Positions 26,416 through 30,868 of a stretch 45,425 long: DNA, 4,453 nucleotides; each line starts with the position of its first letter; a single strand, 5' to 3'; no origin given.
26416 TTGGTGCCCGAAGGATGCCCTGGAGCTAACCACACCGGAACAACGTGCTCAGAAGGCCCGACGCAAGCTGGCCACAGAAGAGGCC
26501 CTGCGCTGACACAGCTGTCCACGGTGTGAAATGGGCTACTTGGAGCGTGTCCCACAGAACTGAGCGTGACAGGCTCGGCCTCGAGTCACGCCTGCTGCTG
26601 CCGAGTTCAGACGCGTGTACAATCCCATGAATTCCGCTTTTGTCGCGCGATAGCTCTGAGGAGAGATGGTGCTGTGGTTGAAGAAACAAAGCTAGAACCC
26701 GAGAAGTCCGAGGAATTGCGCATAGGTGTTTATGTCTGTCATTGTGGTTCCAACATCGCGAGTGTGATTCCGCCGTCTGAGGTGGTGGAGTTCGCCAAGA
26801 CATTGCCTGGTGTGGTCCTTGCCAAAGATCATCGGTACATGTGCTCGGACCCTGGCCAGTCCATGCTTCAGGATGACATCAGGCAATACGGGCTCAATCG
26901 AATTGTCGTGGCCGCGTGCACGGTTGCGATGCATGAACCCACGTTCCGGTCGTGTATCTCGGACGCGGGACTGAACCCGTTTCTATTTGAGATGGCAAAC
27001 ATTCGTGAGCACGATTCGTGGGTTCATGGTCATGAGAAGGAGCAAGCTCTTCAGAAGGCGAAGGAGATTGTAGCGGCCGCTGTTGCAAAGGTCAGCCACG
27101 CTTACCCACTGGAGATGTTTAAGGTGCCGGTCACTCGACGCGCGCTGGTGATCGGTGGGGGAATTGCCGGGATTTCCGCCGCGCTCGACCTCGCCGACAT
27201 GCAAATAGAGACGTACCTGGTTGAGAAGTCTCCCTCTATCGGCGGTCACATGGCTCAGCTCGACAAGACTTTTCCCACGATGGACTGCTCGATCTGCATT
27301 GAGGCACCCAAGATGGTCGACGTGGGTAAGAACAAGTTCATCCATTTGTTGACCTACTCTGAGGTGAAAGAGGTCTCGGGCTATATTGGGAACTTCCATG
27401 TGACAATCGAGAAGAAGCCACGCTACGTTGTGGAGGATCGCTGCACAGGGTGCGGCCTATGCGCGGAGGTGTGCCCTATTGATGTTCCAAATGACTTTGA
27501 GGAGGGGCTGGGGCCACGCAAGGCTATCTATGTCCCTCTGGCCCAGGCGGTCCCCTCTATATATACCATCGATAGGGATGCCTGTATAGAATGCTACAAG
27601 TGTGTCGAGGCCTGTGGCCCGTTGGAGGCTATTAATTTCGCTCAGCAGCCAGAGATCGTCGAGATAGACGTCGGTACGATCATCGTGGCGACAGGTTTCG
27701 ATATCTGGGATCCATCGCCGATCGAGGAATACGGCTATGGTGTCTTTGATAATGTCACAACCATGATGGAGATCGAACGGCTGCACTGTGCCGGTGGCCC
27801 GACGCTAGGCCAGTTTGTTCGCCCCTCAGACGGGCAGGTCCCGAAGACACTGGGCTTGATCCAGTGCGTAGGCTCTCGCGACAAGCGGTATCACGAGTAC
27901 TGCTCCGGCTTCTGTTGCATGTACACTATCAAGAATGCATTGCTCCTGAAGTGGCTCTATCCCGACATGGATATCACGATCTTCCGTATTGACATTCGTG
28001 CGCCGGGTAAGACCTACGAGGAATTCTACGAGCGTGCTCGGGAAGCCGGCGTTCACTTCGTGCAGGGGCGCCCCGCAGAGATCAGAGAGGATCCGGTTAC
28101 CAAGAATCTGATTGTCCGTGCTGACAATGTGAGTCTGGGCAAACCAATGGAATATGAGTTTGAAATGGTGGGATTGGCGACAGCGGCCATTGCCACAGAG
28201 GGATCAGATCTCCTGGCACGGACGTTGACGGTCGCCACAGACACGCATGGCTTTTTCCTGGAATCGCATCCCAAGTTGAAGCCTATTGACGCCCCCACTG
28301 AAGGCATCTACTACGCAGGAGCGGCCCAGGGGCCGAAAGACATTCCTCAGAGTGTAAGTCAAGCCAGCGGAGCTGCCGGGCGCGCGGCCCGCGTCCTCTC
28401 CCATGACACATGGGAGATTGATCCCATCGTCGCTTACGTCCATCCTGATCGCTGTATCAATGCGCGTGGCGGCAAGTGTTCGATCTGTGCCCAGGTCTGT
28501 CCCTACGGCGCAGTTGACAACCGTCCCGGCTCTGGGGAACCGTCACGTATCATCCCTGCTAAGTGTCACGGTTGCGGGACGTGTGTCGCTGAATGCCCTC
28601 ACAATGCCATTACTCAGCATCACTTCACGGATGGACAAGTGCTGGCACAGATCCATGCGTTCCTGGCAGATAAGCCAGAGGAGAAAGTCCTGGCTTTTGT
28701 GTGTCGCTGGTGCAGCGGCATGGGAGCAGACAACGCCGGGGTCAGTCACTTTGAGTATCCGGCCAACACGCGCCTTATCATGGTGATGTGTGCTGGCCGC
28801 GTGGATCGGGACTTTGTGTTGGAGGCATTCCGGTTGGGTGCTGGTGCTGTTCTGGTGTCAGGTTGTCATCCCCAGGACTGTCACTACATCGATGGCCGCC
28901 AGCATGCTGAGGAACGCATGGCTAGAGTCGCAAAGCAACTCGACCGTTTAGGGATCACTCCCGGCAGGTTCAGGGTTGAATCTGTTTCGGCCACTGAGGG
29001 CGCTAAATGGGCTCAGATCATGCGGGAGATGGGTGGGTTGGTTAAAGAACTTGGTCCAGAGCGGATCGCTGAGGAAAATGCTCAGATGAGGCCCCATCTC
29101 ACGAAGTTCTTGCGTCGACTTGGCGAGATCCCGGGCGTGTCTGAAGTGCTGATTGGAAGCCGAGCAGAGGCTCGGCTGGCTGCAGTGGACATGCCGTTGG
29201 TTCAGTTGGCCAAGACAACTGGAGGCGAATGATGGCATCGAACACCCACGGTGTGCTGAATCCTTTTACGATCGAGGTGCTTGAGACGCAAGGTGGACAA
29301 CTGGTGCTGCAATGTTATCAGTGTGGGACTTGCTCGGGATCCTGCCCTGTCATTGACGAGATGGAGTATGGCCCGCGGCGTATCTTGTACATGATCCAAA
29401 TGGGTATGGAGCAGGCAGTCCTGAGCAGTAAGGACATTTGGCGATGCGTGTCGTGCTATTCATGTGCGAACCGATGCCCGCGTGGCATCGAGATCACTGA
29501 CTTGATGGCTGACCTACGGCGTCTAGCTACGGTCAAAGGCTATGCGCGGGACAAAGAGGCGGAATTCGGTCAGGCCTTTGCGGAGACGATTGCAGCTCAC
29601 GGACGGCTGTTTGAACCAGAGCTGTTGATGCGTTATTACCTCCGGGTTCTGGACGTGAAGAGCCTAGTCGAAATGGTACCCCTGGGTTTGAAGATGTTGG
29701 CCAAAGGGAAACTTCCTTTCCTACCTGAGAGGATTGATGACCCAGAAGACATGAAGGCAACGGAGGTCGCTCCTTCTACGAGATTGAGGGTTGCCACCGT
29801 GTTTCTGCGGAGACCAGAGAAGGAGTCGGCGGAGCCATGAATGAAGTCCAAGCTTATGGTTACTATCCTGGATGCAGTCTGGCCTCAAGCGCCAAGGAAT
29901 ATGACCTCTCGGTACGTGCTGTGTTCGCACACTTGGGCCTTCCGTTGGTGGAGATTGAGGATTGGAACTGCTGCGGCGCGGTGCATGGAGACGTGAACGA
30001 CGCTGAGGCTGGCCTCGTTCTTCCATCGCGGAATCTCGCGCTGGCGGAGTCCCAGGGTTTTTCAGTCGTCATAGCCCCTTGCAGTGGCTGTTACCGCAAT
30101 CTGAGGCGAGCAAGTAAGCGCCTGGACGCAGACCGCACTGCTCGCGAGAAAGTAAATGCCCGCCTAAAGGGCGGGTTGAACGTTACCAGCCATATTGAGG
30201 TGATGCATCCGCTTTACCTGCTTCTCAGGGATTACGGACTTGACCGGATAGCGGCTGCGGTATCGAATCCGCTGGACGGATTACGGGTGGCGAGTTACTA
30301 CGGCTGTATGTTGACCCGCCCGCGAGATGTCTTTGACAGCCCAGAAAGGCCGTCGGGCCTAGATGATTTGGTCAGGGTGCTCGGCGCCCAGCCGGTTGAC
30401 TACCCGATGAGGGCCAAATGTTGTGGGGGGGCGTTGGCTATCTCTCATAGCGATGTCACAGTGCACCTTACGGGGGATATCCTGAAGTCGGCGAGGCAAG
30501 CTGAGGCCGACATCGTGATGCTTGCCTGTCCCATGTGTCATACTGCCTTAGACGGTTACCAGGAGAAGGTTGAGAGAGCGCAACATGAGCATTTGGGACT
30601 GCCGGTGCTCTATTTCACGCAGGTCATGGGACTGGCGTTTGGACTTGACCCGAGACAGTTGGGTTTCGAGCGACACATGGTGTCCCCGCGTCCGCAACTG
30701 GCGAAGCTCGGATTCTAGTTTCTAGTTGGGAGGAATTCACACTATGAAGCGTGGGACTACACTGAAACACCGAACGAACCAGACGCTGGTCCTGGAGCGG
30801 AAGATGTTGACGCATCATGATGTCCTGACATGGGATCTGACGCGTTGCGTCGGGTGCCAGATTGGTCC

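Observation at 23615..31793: Canonical-looking AOR wired to an HdrA::MvhD / HdrC / HdrB module plus a polyferredoxin: Bam-like architecture without a Bam-type catalytic subunit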

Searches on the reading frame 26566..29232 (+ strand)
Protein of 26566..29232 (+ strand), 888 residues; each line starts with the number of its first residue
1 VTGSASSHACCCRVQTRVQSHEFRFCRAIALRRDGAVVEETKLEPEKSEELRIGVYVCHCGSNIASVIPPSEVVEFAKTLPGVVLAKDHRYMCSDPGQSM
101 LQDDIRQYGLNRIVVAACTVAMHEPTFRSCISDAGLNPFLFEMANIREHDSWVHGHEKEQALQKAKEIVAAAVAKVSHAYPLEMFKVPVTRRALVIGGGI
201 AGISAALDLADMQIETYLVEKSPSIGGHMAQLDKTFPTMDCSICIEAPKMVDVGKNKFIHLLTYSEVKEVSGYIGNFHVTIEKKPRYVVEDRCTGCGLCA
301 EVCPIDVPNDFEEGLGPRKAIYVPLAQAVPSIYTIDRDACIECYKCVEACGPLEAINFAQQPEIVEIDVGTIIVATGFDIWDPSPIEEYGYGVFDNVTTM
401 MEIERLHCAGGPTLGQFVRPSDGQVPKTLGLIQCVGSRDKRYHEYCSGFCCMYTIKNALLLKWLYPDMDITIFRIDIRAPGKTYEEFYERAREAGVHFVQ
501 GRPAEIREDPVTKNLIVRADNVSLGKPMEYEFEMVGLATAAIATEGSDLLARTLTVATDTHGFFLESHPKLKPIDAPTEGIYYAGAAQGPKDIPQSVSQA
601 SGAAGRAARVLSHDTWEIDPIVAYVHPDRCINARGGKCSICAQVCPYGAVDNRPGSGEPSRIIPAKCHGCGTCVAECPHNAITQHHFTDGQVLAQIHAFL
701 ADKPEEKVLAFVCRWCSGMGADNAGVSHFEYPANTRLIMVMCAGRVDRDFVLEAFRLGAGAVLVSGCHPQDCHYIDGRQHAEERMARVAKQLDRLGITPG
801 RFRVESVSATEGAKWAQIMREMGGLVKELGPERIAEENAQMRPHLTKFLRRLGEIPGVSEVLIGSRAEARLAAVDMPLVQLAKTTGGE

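Call 3: search_protein_families(library=pfam, proteins=[window:26566-29232:+], max_evalue=0.001)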
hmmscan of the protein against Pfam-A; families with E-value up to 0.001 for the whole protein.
window:26566-29232:+ (888 aa): 21 families
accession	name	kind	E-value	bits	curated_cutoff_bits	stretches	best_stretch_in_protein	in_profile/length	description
PF02662.21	FlpD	-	2.7e-43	147.3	22.3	1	708-830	1-123/123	Methyl-viologen-reducing hydrogenase, delta subunit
PF00037.32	Fer4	-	6.2e-18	64.3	21.1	2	662-683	3-24/24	4Fe-4S binding domain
PF12837.12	Fer4_6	-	3.8e-17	61.7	25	2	662-682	4-24/24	4Fe-4S binding domain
PF14697.11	Fer4_21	-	5e-15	55.8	35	2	283-306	31-55/59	4Fe-4S dicluster domain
PF13187.11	Fer4_9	-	2.2e-14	53.6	27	2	292-350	1-47/52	4Fe-4S dicluster domain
PF12838.12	Fer4_7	-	1e-13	51.9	27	3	637-681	4-52/52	4Fe-4S dicluster domain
PF13237.11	Fer4_10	-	1.2e-11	44.8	25.5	2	289-350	5-52/53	4Fe-4S dicluster domain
PF12797.12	Fer4_2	-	4e-11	42.5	24.5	1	286-304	3-21/22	4Fe-4S binding domain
PF13484.11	Fer4_16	-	4.6e-11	43.8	30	0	666-689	1-26/66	4Fe-4S double cluster binding domain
PF25160.1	LdpA_Fe-S-bd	-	6.1e-11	42.4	27.6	2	641-686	9-47/49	LdpA Fe-S cluster-binding domain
PF12800.12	Fer4_4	-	1.7e-08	34.5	24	0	291-304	2-15/17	4Fe-4S binding domain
PF13534.11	Fer4_17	-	8.3e-07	29.9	22.2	0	666-716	1-49/61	4Fe-4S dicluster domain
PF12831.13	FAD_oxidored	-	1.8e-06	27.9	27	1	194-230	3-39/416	FAD dependent oxidoreductase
PF13450.12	NAD_binding_8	-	1e-05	26.1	21.9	1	195-231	1-37/68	NAD(P)-binding Rossmann-like domain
PF07992.20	Pyr_redox_2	-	1.6e-05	24.9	26.1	1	193-255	3-54/291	Pyridine nucleotide-disulphide oxidoreductase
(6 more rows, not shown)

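Call 4: search_protein_families(library=ncbifam, proteins=[window:26566-29232:+], max_evalue=0.001)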
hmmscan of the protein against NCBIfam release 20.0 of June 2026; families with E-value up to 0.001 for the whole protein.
window:26566-29232:+ (888 aa): 65 families (the best 25 are shown)
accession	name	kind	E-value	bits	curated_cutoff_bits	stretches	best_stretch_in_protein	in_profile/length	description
NF040770.1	hetero_SS_HdrA2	exception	0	1039.4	1100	1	52-833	1-775/777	CoB-CoM heterodisulfide reductase HdrA2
NF041778.1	hetero_SS_HdrA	equivalog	6.3e-193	642.7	1400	1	52-765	7-713/771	ferredoxin:CoB-CoM heterodisulfide reductase subunit HdrA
NF041891.1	hdrA_Methbact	equivalog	3.7e-189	630.6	1300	1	52-808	2-740/762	ferredoxin:CoB-CoM heterodisulfide reductase subunit HdrA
NF045873.1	F420_non_VhuD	exception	7e-28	97.4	215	1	707-834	3-130/132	F420-non-reducing hydrogenase iron-sulfur subunit VhuD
TIGR02700.1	flavo_MJ0208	hypoth_equivalog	9.4e-14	51.2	251.35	1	621-684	136-196/234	dihydromethanopterin reductase (acceptor)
TIGR01944.1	rnfB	subfamily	2.7e-13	49.9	68.7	1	617-689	102-167/190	RnfABCDGE type electron transport complex subunit B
TIGR01971.1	NuoI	subfamily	1.3e-12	47.4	113.05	1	287-367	39-109/121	NADH-quinone oxidoreductase, chain I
NF038196.1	ferrodoxin_EFR1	subfamily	4.4e-12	46.6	75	2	637-686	188-233/242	EFR1 family ferrodoxin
NF058577.1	FdxA_fam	equivalog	9e-12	45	65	0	623-681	2-52/52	4Fe-4S ferredoxin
NF003475.0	PRK05113.1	equivalog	2.1e-11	44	203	1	619-685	104-163/190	electron transport complex subunit RsxB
TIGR02179.1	PorD_KorD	subfamily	7.8e-11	41.9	60.05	1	626-684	23-74/78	2-oxoacid:acceptor oxidoreductase, delta subunit, pyruvate/2-ketoisovalerate family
TIGR04105.1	FeFe_hydrog_B1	subfamily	3.4e-10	39.2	450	2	279-357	130-206/462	monomeric [FeFe] hydrogenase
NF040684.1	PorD_Arch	equivalog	4.4e-10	39.5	120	1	626-684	30-81/85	pyruvate synthase subunit PorD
NF005503.0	PRK07118.1-2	equivalog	4.9e-10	39.1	252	2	280-369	156-240/292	RnfABCDGE type electron transport complex subunit B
NF040864.1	HgcB_ferredoxin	equivalog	5.1e-10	39.1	99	2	289-358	12-63/93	mercury methylation ferredoxin HgcB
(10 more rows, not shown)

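Call 16: search_solved_structures(query=window:26674-29232:+, max_evalue=0.00001)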
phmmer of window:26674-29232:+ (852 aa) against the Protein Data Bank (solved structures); distinct sequences matched with E-value up to 0.00001: 12.
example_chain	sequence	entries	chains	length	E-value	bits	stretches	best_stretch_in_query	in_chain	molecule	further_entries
5odc_A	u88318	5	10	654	6.2e-245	818.6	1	13-666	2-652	Heterodisulfide reductase, subunit A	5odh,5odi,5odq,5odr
8rvu_a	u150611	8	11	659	2.8e-238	796.5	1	9-666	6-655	H(2):CoB-CoM heterodisulfide,ferredoxin reductase subunit A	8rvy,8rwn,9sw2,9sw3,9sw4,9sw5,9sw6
8rvv_A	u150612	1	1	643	4.1e-236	789.4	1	16-664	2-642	H(2):CoB-CoM heterodisulfide,ferredoxin reductase subunit A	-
9sfi_A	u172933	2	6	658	1.7e-202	678.2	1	15-664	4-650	CoB--CoM heterodisulfide reductase iron-sulfur subunit A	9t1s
7bkb_A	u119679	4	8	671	1e-201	675.6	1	13-666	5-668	CoB--CoM heterodisulfide reductase iron-sulfur subunit A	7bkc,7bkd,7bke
7bkb_F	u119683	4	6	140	5.6e-38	133.9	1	665-800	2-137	F420-non-reducing hydrogenase subunit D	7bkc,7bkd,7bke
9sw2_D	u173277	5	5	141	2.6e-33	118.4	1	669-803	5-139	F420-non-reducing hydrogenase iron-sulfur subunit D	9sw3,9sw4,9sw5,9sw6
8rvu_F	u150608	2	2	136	4.1e-31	111.2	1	669-797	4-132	Methyl viologen-reducing hydrogenase, subunit D-related protein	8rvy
5odc_D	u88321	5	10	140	1.2e-30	109.6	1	669-801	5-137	Methyl-viologen reducing hydrogenase subunit D | Methyl-viologen reducing hydrogenase, subunit D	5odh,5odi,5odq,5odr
8rvv_F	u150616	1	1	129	1.3e-30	109.5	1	669-795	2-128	Methyl viologen-reducing hydrogenase, subunit D-related protein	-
6tjr_A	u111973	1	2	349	1.9e-30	109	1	326-571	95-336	Fumarate reductase/succinate dehydrogenase flavoprotein domain protein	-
9sfi_K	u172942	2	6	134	4.4e-22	81.3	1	669-798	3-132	F420-non-reducing hydrogenase subunit delta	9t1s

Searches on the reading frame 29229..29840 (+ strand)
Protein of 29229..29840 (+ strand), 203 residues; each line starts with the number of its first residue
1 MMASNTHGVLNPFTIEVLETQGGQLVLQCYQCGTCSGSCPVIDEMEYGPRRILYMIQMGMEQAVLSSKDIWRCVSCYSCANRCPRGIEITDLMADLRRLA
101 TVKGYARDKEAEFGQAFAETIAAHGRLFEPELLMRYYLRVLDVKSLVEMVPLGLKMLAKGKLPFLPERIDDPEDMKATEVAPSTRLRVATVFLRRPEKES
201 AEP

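Call 3: search_protein_families(library=pfam, proteins=[window:29229-29840:+], max_evalue=0.001)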
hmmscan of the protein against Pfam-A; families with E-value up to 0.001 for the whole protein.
window:29229-29840:+ (203 aa): 7 families
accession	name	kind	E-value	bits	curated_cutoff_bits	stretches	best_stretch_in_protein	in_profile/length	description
PF13183.11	Fer4_8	-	3.7e-11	43.8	27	1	27-87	3-68/68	4Fe-4S dicluster domain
PF13534.11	Fer4_17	-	6e-10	40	22.2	1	28-87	1-60/61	4Fe-4S dicluster domain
PF13187.11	Fer4_9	-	3.8e-08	33.7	27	1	28-86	1-50/52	4Fe-4S dicluster domain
PF13237.11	Fer4_10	-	5.8e-06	26.6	25.5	1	28-84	8-53/53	4Fe-4S dicluster domain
PF12838.12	Fer4_7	-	1.8e-05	25.5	27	1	28-87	1-52/52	4Fe-4S dicluster domain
PF13484.11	Fer4_16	-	5.8e-05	24.2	30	0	72-87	1-16/66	4Fe-4S double cluster binding domain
PF14697.11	Fer4_21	-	0.00072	20.1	35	0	28-45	40-57/59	4Fe-4S dicluster domain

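Call 4: search_protein_families(library=ncbifam, proteins=[window:29229-29840:+], max_evalue=0.001)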
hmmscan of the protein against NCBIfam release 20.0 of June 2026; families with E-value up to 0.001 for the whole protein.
window:29229-29840:+ (203 aa): 21 families
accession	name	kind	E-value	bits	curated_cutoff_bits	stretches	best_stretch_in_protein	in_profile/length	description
TIGR03290.1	CoB_CoM_SS_C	equivalog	1e-28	100.2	160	1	27-113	2-88/144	CoB--CoM heterodisulfide reductase subunit C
NF038018.1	qmoC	equivalog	5.4e-22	78.7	300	1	17-105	8-95/360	quinone-interacting membrane-bound oxidoreductase complex subunit QmoC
NF041890.1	hdrC_Methbact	equivalog_domain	4.3e-18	65.6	270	1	19-122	21-122/192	ferredoxin:CoB-CoM heterodisulfide reductase subunit HdrC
NF041779.1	hetero_SS_HdrC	equivalog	2.1e-17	63.2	350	1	28-124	32-126/198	ferredoxin:CoB-CoM heterodisulfide reductase subunit HdrC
NF042952.1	MFR_FeS_SdhB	equivalog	2.6e-12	46.4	600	1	68-163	199-291/320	8-methylmenaquinol:fumarate reductase iron-sulfur subunit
NF009227.0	PRK12577.1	equivalog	3.3e-11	42.4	349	1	66-175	204-315/330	succinate dehydrogenase/fumarate reductase iron-sulfur subunit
NF008434.0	PRK11274.1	equivalog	1.4e-10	40.7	333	1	23-152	19-153/409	glycolate oxidase subunit GlcF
NF009226.0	PRK12576.1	equivalog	1.5e-10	40.9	344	1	28-164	155-297/317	succinate dehydrogenase/fumarate reductase iron-sulfur subunit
TIGR00273.1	TIGR00273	equivalog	1.8e-08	33.7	444.8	1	16-129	283-400/432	LutB/LldF family L-lactate oxidation iron-sulfur protein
NF004898.0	PRK06259.1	equivalog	4.9e-08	32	385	1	26-117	133-233/488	fumarate reductase (CoM/CoB) subunit TfrB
NF008369.0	PRK11168.1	equivalog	5.2e-08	32.2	278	1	28-98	12-85/401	anaerobic glycerol-3-phosphate dehydrogenase subunit C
NF004616.0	PRK05950.1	subfamily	9.5e-08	31.5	228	1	26-99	146-232/238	succinate dehydrogenase iron-sulfur subunit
NF045670.1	quin_L_LdhH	equivalog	3e-07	29.1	800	1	24-137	301-415/706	L-lactate dehydrogenase (quinone) large subunit LdhH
TIGR00384.1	dhsB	subfamily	6.2e-06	25.8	88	1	25-95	138-220/222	succinate dehydrogenase and fumarate reductase iron-sulfur protein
TIGR01945.1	rnfC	subfamily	2.5e-05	23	245.95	1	25-91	361-422/435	RnfABCDGE type electron transport complex subunit C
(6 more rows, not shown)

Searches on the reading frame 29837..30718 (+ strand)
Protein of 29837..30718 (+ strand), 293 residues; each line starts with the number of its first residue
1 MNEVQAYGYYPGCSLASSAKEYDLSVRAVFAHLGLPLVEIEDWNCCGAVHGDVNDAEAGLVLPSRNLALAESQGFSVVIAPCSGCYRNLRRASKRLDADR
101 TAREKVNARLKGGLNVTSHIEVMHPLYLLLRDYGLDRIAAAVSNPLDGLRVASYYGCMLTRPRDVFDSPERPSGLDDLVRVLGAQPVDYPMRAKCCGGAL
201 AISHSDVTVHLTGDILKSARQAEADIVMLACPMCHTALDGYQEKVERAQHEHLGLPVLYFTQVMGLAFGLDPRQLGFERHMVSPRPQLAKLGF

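Call 3: search_protein_families(library=pfam, proteins=[window:29837-30718:+], max_evalue=0.001)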
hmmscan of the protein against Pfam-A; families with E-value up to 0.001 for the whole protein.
window:29837-30718:+ (293 aa): 1 family
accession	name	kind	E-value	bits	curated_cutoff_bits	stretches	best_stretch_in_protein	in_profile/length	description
PF02754.22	CCG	-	3.2e-25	88.5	20.6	2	8-90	2-85/85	Cysteine-rich domain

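Call 4: search_protein_families(library=ncbifam, proteins=[window:29837-30718:+], max_evalue=0.001)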
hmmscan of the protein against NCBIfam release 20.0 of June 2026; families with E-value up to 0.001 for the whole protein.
window:29837-30718:+ (293 aa): 8 families
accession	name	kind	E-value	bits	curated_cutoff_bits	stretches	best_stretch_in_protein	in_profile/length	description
NF042965.1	MFR_anch_SdhE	equivalog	3e-55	187.8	500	1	7-282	3-276/282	8-methylmenaquinol:fumarate reductase membrane anchor subunit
TIGR03288.1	CoB_CoM_SS_B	equivalog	8.8e-54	182.7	345.15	1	7-291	2-290/290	CoB--CoM heterodisulfide reductase subunit B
NF041780.1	hetero_SS_HdrB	equivalog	5.6e-26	91.6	450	1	24-283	23-297/304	ferredoxin:CoB-CoM heterodisulfide reductase subunit HdrB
NF045670.1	quin_L_LdhH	equivalog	1.4e-12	46.7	800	1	8-245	470-692/706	L-lactate dehydrogenase (quinone) large subunit LdhH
NF004898.0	PRK06259.1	equivalog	5.9e-07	28.5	385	1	6-247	263-472/488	fumarate reductase (CoM/CoB) subunit TfrB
NF008434.0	PRK11274.1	equivalog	1.5e-06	27.4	333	1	12-241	175-391/409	glycolate oxidase subunit GlcF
NF008369.0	PRK11168.1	equivalog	3.3e-05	22.9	278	0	8-99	170-263/401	anaerobic glycerol-3-phosphate dehydrogenase subunit C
NF045663.1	diclust_near_Sec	equivalog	8.2e-05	20.9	530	0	6-96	421-510/759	pyridine nucleotide-disulfide oxidoreductase/dicluster-binding protein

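Call 46: search_solved_structures(query=window:29837-30718:+, max_evalue=0.001, show_alignments=1)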
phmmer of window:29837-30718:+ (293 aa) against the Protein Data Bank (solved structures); distinct sequences matched with E-value up to 0.001: 5.
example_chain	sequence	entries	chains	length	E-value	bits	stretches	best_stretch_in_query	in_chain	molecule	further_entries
5odc_B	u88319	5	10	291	1.4e-44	156.1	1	7-290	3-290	Heterodisulfide reductase, subunit B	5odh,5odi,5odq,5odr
8rvu_b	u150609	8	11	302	6.7e-43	150.6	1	8-288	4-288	H(2):CoB-CoM heterodisulfide,ferredoxin reductase subunit B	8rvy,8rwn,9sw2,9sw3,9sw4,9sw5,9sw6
8rvv_B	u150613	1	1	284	1.4e-42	149.5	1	8-282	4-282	H(2):CoB-CoM heterodisulfide,ferredoxin reductase subunit B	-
9sfi_C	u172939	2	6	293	4.8e-42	147.8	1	7-293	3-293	H(2)/formate:CoB-CoM heterodisulfide,ferredoxin reductase subunit B2 | Heterodisulfide reductase subunit B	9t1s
7bkb_B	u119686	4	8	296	1.3e-34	123.4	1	6-290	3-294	CoB--CoM heterodisulfide reductase subunit B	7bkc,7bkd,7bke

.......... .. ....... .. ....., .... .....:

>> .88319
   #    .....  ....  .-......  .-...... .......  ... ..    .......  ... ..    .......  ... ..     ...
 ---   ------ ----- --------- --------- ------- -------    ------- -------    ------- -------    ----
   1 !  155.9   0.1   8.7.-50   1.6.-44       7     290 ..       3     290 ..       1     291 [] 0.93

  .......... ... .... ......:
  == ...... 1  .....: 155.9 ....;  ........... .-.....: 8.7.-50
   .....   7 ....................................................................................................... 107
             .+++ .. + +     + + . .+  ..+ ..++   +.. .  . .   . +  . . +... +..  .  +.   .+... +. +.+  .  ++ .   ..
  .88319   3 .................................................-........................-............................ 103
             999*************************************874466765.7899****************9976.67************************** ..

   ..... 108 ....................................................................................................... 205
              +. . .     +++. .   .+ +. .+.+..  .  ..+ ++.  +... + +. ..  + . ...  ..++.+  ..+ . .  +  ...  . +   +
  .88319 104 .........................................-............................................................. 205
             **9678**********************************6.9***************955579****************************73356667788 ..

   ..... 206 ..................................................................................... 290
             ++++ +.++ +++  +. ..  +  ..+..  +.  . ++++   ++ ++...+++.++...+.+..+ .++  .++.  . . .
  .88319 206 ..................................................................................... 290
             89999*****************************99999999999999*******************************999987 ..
